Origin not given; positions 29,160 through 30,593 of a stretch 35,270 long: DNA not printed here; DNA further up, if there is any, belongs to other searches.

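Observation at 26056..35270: Hybrid aryl-CoA cluster: BoxB-like oxygenase and Dch-like hydratase with a 4-hydroxybenzoyl-CoA-reductase-like Mo enzyme, but no BoxA, BoxC or benzoyl-CoA reductase in view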

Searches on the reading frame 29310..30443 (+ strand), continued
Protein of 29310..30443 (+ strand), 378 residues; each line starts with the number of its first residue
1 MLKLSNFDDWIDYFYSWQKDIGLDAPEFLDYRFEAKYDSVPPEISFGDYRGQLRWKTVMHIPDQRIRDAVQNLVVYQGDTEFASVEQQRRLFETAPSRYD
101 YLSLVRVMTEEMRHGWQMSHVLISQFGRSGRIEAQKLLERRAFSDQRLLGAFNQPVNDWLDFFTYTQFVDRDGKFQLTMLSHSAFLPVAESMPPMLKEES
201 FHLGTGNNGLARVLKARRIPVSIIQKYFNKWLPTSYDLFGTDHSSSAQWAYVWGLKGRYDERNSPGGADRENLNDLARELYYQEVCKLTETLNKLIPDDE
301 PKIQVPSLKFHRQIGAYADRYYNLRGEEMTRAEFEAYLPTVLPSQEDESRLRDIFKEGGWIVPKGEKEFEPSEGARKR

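Call 49: search_protein_families(library=ncbifam, proteins=[P0160, P0159, P0148, P0121, P0124, P0129, P0136, P0161, P0169, P0183], max_evalue=0.00001)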
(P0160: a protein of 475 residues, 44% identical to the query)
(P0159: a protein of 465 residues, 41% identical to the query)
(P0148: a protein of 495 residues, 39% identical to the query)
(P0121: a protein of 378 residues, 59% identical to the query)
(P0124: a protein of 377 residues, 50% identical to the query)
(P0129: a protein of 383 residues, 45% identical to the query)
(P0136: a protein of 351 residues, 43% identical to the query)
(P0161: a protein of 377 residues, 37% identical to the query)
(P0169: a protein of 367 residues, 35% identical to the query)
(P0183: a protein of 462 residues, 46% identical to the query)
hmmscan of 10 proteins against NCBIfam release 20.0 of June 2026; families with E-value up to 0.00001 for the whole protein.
P0160 (475 aa): 1 family
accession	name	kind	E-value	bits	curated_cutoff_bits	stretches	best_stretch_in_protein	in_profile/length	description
TIGR03225.1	benzo_boxB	equivalog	8.5e-274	908.5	499.1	1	4-474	1-471/471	benzoyl-CoA 2,3-epoxidase subunit BoxB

P0159 (465 aa): 2 families
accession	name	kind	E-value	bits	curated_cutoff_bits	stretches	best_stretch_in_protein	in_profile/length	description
TIGR03225.1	benzo_boxB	equivalog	3.9e-202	672.2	499.1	1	4-463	6-470/471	benzoyl-CoA 2,3-epoxidase subunit BoxB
TIGR02156.2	PA_CoA_Oxy1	equivalog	9.8e-07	28.1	280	1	82-300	4-197/289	1,2-phenylacetyl-CoA epoxidase subunit PaaA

P0148 (495 aa): 1 family
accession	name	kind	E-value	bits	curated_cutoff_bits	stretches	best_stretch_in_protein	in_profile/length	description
TIGR03225.1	benzo_boxB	equivalog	6.4e-46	157.1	499.1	1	39-432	75-464/471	benzoyl-CoA 2,3-epoxidase subunit BoxB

P0121 (378 aa): 2 families
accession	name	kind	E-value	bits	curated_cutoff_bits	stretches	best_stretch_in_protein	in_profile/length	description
TIGR03225.1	benzo_boxB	equivalog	2.9e-69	234.1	499.1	2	49-277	84-329/471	benzoyl-CoA 2,3-epoxidase subunit BoxB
TIGR02156.2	PA_CoA_Oxy1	equivalog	6.7e-11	41.8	280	1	73-273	21-218/289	1,2-phenylacetyl-CoA epoxidase subunit PaaA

P0124 (377 aa): 2 families
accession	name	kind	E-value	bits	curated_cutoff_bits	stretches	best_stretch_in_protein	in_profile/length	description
TIGR03225.1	benzo_boxB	equivalog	8.2e-69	232.6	499.1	1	42-263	83-320/471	benzoyl-CoA 2,3-epoxidase subunit BoxB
TIGR02156.2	PA_CoA_Oxy1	equivalog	1.8e-12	47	280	1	54-269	9-217/289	1,2-phenylacetyl-CoA epoxidase subunit PaaA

P0129 (383 aa): 1 family
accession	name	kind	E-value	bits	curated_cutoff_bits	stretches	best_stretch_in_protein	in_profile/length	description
TIGR03225.1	benzo_boxB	equivalog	1.7e-50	172.2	499.1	1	50-272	84-323/471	benzoyl-CoA 2,3-epoxidase subunit BoxB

P0136 (351 aa): 2 families
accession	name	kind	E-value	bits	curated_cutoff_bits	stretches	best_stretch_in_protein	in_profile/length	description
TIGR03225.1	benzo_boxB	equivalog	9.9e-44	149.9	499.1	1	46-217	85-255/471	benzoyl-CoA 2,3-epoxidase subunit BoxB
TIGR02156.2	PA_CoA_Oxy1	equivalog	8.7e-08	31.6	280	1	68-299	20-239/289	1,2-phenylacetyl-CoA epoxidase subunit PaaA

P0161 (377 aa): 2 families
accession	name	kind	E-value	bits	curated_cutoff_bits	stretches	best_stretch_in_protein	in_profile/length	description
TIGR03225.1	benzo_boxB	equivalog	5.6e-29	101.3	499.1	1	38-220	60-246/471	benzoyl-CoA 2,3-epoxidase subunit BoxB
TIGR02156.2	PA_CoA_Oxy1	equivalog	1.2e-20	73.7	280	1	78-289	16-223/289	1,2-phenylacetyl-CoA epoxidase subunit PaaA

P0169 (367 aa): 1 family
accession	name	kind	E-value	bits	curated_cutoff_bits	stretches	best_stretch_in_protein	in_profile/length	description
TIGR03225.1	benzo_boxB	equivalog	1.6e-28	99.8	499.1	2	48-222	84-256/471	benzoyl-CoA 2,3-epoxidase subunit BoxB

P0183 (462 aa): 1 family
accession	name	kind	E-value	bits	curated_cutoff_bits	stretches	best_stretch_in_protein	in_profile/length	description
TIGR03225.1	benzo_boxB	equivalog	1.1e-152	509.2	499.1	1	1-292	37-330/471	benzoyl-CoA 2,3-epoxidase subunit BoxB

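Call 53: find_homologous_proteins(query=L038:11446-12702:+)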
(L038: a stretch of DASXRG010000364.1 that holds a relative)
Query L038:11446-12702:+ (419 aa): 7999 proteins with E <= 0.001 among 8000 candidates; the best 120 are listed.
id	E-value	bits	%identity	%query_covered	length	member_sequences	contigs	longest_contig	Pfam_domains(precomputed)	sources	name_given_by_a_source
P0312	3.6e-282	954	100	100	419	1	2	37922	PF10531.16,PF10589.15,PF01512.23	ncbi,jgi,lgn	ncbi:MAG TPA: NADH-ubiquinone oxidoreductase-F iron-sulfur binding region domain-containing protein 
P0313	8.9e-248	840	88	100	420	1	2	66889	PF10531.16,PF10589.15,PF01512.23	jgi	jgi:NADH-quinone oxidoreductase subunit F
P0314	1.2e-246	837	87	100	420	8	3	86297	PF10531.16,PF10589.15,PF01512.23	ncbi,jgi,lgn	ncbi:MAG TPA: NADH-ubiquinone oxidoreductase-F iron-sulfur binding region domain-containing protein 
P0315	5.0e-246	835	86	100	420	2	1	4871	PF10531.16,PF10589.15,PF01512.23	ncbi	-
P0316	1.0e-245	834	87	100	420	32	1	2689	PF10531.16,PF10589.15,PF22461.3,PF01512.23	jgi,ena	-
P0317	9.4e-245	830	86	100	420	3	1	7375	PF10531.16,PF10589.15,PF01512.23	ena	-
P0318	1.4e-244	830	86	100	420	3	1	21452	PF10531.16,PF10589.15,PF22461.3,PF01512.23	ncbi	-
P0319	8.2e-244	827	85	100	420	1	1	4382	PF10531.16,PF10589.15,PF22461.3,PF01512.23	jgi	jgi:NADH-quinone oxidoreductase subunit F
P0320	1.8e-243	826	86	100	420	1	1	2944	PF10531.16,PF10589.15,PF01512.23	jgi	jgi:NADH-quinone oxidoreductase subunit F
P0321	3.3e-242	822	85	100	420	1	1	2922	PF10531.16,PF10589.15,PF22461.3,PF01512.23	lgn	-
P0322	5.4e-242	821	86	100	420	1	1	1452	PF10531.16,PF10589.15,PF22461.3,PF01512.23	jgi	jgi:NADH-quinone oxidoreductase subunit F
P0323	5.3e-240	815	85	100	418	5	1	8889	PF10531.16,PF10589.15,PF22461.3,PF01512.23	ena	-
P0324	3.1e-239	812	84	100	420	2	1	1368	PF10531.16,PF10589.15,PF22461.3,PF01512.23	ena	-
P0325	1.0e-238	811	84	100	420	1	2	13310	PF10531.16,PF10589.15,PF01512.23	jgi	jgi:NADH-quinone oxidoreductase subunit F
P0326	2.4e-238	809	84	100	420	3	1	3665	PF10531.16,PF10589.15,PF22461.3,PF01512.23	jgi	jgi:NADH-quinone oxidoreductase subunit F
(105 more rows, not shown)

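Call 56: search_protein_families(library=pfam, proteins=[L063:1779-3692:+, L063:3702-4973:+, L063:5877-6746:+, L063:6762-8327:+, L063:9657-10409:+, L063:10544-11392:+, L036:7184-9943:+, L001:12481-12969:+, L001:8625-9137:+, L001:17041-18258:+], max_evalue=0.0001)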
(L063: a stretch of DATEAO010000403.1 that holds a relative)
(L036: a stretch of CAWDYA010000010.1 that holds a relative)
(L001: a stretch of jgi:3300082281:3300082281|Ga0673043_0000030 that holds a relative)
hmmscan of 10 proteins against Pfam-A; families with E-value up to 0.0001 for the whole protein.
L063:1779-3692:+ (638 aa): 3 families
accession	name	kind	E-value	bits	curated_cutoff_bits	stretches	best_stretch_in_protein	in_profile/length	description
PF06050.19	HGD-D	-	3.7e-70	237.6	28.4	1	294-635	2-342/342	2-hydroxyglutaryl-CoA dehydratase, D-component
PF17932.6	TetR_C_24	-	9.7e-18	64.9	26.4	1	81-191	2-113/114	Tetracyclin repressor-like, C-terminal domain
PF00440.29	TetR_N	-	1.6e-15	57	24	1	16-60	2-46/47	Bacterial regulatory proteins, tetR family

L063:3702-4973:+ (424 aa): 1 family
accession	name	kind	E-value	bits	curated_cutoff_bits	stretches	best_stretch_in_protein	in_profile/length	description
PF06050.19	HGD-D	-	5.6e-67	227.2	28.4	1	48-414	5-342/342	2-hydroxyglutaryl-CoA dehydratase, D-component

L063:5877-6746:+ (290 aa): 1 family
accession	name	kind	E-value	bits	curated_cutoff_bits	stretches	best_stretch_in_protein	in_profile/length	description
PF01869.26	BcrAD_BadFG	-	2.1e-62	211.5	31.5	1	29-277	2-271/271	BadF/BadG/BcrA/BcrD ATPase family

L063:6762-8327:+ (522 aa): 2 families
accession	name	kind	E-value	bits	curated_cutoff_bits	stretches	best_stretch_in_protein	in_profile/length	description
PF00501.34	AMP-binding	-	2.4e-71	241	29.9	1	24-383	14-383/384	AMP-binding enzyme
PF13193.12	AMP-binding_C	-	9.4e-18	65.3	24.5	1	434-508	1-75/76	AMP-binding enzyme C-terminal domain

L063:9657-10409:+ (251 aa): 3 families
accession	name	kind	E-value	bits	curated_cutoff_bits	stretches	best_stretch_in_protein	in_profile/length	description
PF13561.12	adh_short_C2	-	3.6e-68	230.1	27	1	12-248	1-236/236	Enoyl-(Acyl carrier protein) reductase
PF00106.31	adh_short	-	8.1e-64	215.1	26.6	1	6-198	1-193/195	short chain dehydrogenase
PF08659.16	KR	-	1.3e-13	51.7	22.6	1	9-170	4-165/180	KR domain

L063:10544-11392:+ (283 aa): 1 family
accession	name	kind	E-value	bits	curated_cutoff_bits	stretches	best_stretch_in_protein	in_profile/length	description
PF04909.20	Amidohydro_2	-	3.1e-31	109.7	26.4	1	83-283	65-289/289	Amidohydrolase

L036:7184-9943:+ (920 aa): 1 family
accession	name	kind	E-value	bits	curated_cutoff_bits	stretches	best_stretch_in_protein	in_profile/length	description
PF02401.23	LYTB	-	3.2e-69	233.6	24.5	1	558-903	1-266/267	LytB protein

L001:12481-12969:+ (163 aa): 0 families

L001:8625-9137:+ (171 aa): 1 family
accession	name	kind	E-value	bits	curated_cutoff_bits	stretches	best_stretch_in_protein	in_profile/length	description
PF03167.25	UDG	-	1.3e-21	77.5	24.3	1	6-151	1-126/141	Uracil DNA glycosylase superfamily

L001:17041-18258:+ (406 aa): 1 family
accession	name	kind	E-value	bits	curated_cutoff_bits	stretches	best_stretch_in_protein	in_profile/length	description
PF02636.23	Methyltransf_28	-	6.6e-59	199.8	23.3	1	90-329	1-248/249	Putative S-adenosyl-L-methionine-dependent methyltransferase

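Call 57: find_encoding_contigs(protein=P0011, flank=10000, max_places=2)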
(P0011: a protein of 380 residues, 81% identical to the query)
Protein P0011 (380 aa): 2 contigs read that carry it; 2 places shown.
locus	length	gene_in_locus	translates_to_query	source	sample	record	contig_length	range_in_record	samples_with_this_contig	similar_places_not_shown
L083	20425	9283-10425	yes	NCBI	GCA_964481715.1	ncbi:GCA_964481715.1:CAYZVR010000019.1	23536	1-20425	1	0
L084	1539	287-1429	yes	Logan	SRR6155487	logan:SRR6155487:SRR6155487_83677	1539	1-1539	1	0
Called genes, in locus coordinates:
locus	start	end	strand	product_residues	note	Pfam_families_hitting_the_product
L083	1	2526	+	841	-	?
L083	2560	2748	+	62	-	PF11127:YgaP-like_TM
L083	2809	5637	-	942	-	PF10282:Lactonase (weak), PF04185:Phosphoesterase (faint)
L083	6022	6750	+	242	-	PF00440:TetR_N, PF17932:TetR_C_24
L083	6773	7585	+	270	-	PF00378:ECH_1, PF16113:ECH_2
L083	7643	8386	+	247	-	PF07722:Peptidase_C26, PF00117:GATase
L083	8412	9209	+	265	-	PF00378:ECH_1, PF16113:ECH_2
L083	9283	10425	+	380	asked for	PF05138:PaaA_PaaC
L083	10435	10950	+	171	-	PF00111:Fer2, PF13085:Fer2_3 (faint), PF01799:Fer2_2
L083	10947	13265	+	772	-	PF01315:Ald_Xan_dh_C, PF02738:MoCoBD_1, PF20256:MoCoBD_2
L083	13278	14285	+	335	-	PF00941:FAD_binding_5, PF03450:CO_deh_flav_C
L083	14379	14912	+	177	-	PF01661:Macro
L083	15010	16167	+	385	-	PF02636:Methyltransf_28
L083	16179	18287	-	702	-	PF01433:Peptidase_M1, PF00515:TPR_1 (faint), PF07719:TPR_2 (faint), PF13414:TPR_11 (weak), PF14559:TPR_19 (faint)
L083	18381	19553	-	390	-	PF02684:LpxB, PF13579:Glyco_trans_4_4 (faint)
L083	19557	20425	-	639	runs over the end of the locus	PF00664:ABC_membrane, PF00005:ABC_tran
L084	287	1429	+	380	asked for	PF05138:PaaA_PaaC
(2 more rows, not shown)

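Call 58: find_encoding_contigs(protein=P0008, flank=10000, max_places=2)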
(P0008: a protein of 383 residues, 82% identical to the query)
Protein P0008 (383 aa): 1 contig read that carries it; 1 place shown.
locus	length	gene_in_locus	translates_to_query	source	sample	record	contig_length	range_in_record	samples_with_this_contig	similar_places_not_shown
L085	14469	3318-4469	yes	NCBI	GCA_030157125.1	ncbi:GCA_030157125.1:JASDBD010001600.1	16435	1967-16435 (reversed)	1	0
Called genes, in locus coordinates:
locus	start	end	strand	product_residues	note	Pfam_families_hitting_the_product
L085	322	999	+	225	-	PF00440:TetR_N, PF17932:TetR_C_24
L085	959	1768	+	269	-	PF00378:ECH_1, PF16113:ECH_2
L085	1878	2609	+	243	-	PF07722:Peptidase_C26, PF00117:GATase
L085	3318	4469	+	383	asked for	PF05138:PaaA_PaaC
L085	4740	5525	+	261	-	PF00378:ECH_1, PF16113:ECH_2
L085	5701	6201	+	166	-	PF00111:Fer2, PF13085:Fer2_3 (faint), PF01799:Fer2_2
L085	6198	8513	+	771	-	PF01315:Ald_Xan_dh_C, PF02738:MoCoBD_1, PF20256:MoCoBD_2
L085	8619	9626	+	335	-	PF00941:FAD_binding_5, PF03450:CO_deh_flav_C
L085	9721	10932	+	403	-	PF00174:Oxidored_molyb, PF03404:Mo-co_dimer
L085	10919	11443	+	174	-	PF09098:Dehyd-heme_bind (faint)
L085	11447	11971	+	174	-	PF01661:Macro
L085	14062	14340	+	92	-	-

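Call 77: predict_structure(alignment_id=A2)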
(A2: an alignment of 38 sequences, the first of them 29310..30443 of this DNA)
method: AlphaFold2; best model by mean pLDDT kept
length: 378 residues; sequences in the alignment: 38
mean_pLDDT: 58.0   pTM: 0.60
mean pLDDT of the five models: 58.0, 57.7, 57.6, 56.7, 55.1
residues with pLDDT >= 90: 52; 70-90: 61; 50-70: 109; < 50: 156
segments of 3 or more residues with pLDDT < 50: 1-87, 110-118, 148-152, 173-184, 199-206, 243-262, 366-378
pLDDT, mean of each block of 10 residues (from residue 1): 33 35 33 29 33 27 34 36 46 58 53 48 57 60 54 64 68 47 51 54 51 84 92 68 43 37 52 66 82 91 92 80 95 94 91 74 52 38
secondary structure, 60 per line:
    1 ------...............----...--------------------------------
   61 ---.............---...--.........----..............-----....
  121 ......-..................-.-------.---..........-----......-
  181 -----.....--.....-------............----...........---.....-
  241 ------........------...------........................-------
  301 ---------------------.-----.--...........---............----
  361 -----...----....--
elements in order: H7-21 H64-76 H85-93 H98-111 H117-126 H128-145 H159-168 H174-179 H186-190 H193-197 H205-216 H221-231 H235-239 H247-254 H270-293 H331-341 H345-356 H373-376

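Call 80: fold_search(model_id=the predicted structure, library=pdb)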
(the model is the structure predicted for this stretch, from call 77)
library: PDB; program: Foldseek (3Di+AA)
matches with E <= 10: 138; with E <= 0.001: 11
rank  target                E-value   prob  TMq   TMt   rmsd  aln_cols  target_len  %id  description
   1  3q1g_D                2.7e-09  1.00  0.46  0.38  16.8       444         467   31  Crystal Structure of BoxB crystallized with PEG (released 2011-06-01)
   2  3per_A                3.0e-09  1.00  0.45  0.37  14.3       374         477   33  Crystal Structure of BoxB with phosphate bound to the diiron center (released 2011-06-01)
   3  3per_B                3.0e-09  1.00  0.45  0.37  14.4       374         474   33  Crystal Structure of BoxB with phosphate bound to the diiron center (released 2011-06-01)
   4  3q1g_A                4.1e-09  1.00  0.46  0.38  16.8       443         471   30  Crystal Structure of BoxB crystallized with PEG (released 2011-06-01)
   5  3pf7_B                4.7e-09  1.00  0.45  0.37  14.4       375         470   33  Crystal structure of BoxB with malonate bound to the diiron center (released 2011-06-01)
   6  3q1g_B                6.4e-09  1.00  0.46  0.39  16.8       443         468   30  Crystal Structure of BoxB crystallized with PEG (released 2011-06-01)
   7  3pm5_A                6.6e-09  1.00  0.46  0.38  16.9       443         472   30  Crystal Structure of BoxB in mixed valent state with bound benzoyl-CoA (released 2011-06-01)
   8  3pm5_D                7.6e-09  1.00  0.46  0.38  16.8       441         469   31  Crystal Structure of BoxB in mixed valent state with bound benzoyl-CoA (released 2011-06-01)
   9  3pm5_C                9.5e-09  1.00  0.46  0.38  16.9       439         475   31  Crystal Structure of BoxB in mixed valent state with bound benzoyl-CoA (released 2011-06-01)
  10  3q1g_C                1.0e-08  1.00  0.47  0.39  16.7       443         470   30  Crystal Structure of BoxB crystallized with PEG (released 2011-06-01)
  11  3pf7_A                1.3e-08  1.00  0.46  0.37  16.8       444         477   30  Crystal structure of BoxB with malonate bound to the diiron center (released 2011-06-01)
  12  4mud_A                6.7e-03  0.99  0.22  0.34  17.0       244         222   20  Crystal structure of a ring oxydation complex/ phenylacetic acid degradation-like protein (SSO1313) from Sulfolobus so (released 2013-10-09)
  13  4mud_D                7.3e-03  0.99  0.22  0.34  17.2       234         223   19  Crystal structure of a ring oxydation complex/ phenylacetic acid degradation-like protein (SSO1313) from Sulfolobus so (released 2013-10-09)
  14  3pwq_D                1.1e-02  0.96  0.23  0.28  18.0       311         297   18  The Phenylacetyl-CoA monooxygenase PaaAC subcomplex (released 2011-01-19)
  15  4mud_C                1.2e-02  0.99  0.22  0.34  17.0       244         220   20  Crystal structure of a ring oxydation complex/ phenylacetic acid degradation-like protein (SSO1313) from Sulfolobus so (released 2013-10-09)
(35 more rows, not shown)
